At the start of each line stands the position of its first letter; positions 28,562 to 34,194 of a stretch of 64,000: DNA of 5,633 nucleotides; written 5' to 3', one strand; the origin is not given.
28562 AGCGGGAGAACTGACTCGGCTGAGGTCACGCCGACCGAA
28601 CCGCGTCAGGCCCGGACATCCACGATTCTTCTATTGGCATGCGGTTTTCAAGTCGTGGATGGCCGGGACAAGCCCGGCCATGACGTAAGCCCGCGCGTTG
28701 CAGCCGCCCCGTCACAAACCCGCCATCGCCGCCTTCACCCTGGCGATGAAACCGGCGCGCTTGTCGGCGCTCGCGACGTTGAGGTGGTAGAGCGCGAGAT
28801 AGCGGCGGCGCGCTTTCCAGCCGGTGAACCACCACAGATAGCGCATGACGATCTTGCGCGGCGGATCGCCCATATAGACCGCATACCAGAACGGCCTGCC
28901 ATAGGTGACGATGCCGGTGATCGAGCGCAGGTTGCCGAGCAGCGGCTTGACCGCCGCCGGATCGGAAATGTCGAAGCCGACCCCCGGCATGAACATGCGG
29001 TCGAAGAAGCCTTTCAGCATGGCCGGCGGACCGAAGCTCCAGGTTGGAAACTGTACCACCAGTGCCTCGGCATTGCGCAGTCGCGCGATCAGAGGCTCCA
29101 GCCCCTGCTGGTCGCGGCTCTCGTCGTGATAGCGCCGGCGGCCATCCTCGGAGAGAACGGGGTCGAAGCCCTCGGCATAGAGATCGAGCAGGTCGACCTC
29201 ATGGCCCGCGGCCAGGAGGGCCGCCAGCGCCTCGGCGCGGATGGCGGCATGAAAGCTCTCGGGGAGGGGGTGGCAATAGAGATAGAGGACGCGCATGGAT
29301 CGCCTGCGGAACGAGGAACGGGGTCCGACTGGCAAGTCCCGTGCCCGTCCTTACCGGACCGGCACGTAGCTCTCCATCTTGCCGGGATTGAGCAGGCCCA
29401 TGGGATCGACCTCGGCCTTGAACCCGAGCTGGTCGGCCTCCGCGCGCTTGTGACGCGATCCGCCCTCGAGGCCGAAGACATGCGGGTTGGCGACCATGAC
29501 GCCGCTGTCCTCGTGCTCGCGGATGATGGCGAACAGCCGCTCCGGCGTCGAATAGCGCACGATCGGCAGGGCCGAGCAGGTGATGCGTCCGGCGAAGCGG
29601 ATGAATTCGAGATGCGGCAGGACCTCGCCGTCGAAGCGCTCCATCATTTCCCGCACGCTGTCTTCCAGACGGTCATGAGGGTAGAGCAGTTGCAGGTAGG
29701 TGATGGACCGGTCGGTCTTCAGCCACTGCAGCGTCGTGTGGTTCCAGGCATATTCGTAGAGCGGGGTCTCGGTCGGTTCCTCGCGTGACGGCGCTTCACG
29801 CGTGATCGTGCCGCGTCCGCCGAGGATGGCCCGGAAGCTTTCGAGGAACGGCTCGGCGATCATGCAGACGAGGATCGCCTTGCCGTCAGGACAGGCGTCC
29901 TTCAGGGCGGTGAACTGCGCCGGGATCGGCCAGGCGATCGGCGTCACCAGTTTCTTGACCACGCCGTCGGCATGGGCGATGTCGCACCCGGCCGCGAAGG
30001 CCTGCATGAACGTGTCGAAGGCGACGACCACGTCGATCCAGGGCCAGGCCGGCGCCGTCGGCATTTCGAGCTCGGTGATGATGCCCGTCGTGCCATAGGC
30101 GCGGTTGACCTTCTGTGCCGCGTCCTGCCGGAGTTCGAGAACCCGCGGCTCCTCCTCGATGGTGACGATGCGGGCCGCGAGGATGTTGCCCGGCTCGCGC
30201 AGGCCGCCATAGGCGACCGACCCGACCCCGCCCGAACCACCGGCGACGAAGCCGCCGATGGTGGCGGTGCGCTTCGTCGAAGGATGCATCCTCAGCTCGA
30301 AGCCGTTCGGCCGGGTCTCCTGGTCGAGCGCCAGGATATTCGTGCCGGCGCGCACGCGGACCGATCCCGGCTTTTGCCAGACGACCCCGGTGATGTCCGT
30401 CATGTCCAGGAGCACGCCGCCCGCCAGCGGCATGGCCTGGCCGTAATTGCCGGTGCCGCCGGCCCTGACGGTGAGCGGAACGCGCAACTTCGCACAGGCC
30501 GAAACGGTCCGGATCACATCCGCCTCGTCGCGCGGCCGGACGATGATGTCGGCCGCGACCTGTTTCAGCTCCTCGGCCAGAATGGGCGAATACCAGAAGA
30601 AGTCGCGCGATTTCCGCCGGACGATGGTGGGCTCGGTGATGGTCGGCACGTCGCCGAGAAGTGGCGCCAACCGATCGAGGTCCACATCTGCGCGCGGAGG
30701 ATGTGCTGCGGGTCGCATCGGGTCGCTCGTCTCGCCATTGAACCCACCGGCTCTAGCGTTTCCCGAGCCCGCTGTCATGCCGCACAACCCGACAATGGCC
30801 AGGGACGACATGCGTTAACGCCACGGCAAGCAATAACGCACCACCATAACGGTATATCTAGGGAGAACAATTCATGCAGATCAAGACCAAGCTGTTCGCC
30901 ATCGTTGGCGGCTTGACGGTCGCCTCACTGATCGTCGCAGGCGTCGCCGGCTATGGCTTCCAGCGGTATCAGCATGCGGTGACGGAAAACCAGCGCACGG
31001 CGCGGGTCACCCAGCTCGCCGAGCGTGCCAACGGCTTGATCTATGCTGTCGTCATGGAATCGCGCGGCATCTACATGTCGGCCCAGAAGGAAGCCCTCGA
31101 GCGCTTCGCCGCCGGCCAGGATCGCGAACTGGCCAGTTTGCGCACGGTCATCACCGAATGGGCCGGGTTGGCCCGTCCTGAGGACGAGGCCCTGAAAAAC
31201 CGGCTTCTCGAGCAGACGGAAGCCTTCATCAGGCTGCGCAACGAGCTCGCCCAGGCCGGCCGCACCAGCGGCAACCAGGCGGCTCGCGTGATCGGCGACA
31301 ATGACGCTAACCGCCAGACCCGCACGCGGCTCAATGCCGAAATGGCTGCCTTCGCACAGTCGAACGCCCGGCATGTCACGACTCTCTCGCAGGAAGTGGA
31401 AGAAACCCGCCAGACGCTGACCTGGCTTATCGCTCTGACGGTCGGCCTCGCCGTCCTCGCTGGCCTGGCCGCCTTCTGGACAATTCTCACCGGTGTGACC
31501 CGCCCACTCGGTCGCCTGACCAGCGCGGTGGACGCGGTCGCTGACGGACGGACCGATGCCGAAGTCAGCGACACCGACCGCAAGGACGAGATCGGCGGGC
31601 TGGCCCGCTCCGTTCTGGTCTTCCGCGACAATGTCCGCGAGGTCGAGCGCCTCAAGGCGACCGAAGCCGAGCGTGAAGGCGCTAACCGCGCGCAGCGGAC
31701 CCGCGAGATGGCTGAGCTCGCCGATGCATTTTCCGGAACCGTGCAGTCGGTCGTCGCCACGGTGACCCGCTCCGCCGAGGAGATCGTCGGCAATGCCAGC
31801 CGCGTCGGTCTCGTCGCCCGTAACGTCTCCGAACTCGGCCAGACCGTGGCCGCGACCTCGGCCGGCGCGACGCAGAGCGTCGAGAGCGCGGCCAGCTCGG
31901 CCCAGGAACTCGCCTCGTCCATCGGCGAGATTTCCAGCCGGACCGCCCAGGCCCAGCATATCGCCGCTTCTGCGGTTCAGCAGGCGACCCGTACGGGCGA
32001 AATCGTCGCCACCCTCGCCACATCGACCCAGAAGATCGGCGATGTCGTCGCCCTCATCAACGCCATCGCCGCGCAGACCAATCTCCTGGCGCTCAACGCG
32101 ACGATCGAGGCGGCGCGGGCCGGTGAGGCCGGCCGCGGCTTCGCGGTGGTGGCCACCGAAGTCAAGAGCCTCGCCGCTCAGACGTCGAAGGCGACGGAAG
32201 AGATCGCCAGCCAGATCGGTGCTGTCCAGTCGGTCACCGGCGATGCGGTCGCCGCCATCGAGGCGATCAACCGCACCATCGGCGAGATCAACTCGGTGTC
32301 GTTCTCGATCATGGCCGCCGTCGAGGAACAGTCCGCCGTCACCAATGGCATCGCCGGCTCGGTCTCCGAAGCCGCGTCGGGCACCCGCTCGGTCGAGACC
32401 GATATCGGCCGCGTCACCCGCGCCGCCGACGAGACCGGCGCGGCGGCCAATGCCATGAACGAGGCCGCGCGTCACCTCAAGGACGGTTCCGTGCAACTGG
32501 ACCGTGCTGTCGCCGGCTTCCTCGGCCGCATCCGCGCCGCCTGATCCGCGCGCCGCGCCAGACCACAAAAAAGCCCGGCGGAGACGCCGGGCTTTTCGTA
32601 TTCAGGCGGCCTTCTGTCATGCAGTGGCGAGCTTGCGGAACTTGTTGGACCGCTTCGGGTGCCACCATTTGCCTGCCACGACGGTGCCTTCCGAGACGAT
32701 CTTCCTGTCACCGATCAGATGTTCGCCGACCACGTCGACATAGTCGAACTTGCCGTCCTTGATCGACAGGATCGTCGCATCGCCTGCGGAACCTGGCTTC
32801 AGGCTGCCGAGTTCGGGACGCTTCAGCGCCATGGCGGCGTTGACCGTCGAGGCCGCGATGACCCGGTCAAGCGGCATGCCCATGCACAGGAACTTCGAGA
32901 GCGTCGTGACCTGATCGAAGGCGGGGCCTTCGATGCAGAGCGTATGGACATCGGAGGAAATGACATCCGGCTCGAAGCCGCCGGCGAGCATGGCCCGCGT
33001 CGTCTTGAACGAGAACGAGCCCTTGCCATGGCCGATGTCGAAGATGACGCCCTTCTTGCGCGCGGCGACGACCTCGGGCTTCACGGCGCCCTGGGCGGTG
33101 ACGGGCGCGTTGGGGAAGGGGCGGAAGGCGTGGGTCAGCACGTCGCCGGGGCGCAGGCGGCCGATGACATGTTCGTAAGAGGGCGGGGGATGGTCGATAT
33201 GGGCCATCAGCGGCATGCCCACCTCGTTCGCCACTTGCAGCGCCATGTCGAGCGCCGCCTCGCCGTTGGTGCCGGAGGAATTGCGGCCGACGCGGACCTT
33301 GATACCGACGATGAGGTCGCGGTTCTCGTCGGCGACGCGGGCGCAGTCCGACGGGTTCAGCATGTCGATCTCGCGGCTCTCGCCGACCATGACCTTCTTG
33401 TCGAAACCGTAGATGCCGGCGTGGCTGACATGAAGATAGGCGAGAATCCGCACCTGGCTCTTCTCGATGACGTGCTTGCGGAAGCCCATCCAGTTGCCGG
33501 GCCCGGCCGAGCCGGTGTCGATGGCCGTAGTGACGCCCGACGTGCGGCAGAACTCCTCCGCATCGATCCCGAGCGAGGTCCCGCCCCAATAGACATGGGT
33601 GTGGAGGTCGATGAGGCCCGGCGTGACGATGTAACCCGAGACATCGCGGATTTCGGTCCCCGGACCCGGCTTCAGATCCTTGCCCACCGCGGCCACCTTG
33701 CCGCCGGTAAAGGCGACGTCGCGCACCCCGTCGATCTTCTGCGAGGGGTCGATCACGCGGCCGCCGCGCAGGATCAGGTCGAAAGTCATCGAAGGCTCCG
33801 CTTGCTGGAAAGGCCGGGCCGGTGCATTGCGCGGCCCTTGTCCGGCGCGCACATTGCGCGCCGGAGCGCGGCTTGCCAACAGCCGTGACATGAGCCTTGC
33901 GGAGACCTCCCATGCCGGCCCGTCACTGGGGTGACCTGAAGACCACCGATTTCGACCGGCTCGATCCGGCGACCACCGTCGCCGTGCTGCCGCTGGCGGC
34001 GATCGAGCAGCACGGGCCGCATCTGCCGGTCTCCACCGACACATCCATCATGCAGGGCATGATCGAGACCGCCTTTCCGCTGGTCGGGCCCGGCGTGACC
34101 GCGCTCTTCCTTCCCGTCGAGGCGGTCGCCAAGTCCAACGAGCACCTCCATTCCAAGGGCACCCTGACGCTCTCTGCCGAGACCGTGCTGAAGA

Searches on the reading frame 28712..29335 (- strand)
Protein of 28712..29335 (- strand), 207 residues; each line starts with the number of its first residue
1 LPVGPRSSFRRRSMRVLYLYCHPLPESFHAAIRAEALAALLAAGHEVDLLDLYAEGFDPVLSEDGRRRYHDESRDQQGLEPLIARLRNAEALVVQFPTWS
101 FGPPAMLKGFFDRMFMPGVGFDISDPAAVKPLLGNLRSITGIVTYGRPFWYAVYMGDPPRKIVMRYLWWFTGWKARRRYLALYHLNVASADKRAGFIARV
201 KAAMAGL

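Call 37: search_protein_families(library=pfam, proteins=[window:28712-29335:-], max_evalue=0.00001)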
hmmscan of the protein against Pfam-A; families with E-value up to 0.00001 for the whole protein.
window:28712-29335:- (207 aa): 2 families
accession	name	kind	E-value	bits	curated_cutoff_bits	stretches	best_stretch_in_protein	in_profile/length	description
PF02525.22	Flavodoxin_2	-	5.3e-28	98.5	27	1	14-180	1-174/198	Flavodoxin-like fold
PF03358.20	FMN_red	-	9.5e-12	45.2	24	1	14-116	1-98/152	NADPH-dependent FMN reductase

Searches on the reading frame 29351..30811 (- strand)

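Call 37: search_protein_families(library=pfam, proteins=[window:29351-30811:-], max_evalue=0.00001)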
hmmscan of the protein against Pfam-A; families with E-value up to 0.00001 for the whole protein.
window:29351-30811:- (486 aa): 1 family
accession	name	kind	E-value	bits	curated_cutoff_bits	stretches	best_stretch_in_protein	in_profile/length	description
PF01565.28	FAD_binding_4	-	1.2e-25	90.3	26.4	1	88-217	2-130/139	FAD binding domain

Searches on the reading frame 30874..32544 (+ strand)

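Call 4: search_protein_families(library=pfam, proteins=[window:30874-32544:+], max_evalue=0.01)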
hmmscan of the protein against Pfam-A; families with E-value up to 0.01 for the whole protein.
window:30874-32544:+ (556 aa): 3 families
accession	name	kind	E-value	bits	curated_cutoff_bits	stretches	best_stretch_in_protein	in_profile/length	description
PF00015.26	MCPsignal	-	1.8e-27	96.7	34.6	1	357-515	4-169/172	Methyl-accepting chemotaxis protein (MCP) signalling domain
PF00672.30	HAMP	-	2.6e-10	40.9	25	1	208-256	6-53/53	HAMP domain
PF13166.12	AAA_13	-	0.0083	15.3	36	0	279-484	270-461/713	AAA domain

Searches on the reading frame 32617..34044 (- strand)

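Call 4: search_protein_families(library=pfam, proteins=[window:32617-34044:-], max_evalue=0.01)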
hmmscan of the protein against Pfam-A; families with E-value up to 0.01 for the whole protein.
window:32617-34044:- (475 aa): 2 families
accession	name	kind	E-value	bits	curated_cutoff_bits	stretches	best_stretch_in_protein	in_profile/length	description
PF01979.26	Amidohydro_1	-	4.2e-15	56.3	25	2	139-293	1-165/345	Amidohydrolase family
PF07969.17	Amidohydro_3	-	1.8e-09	38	29.7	1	132-177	2-50/472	Amidohydrolase family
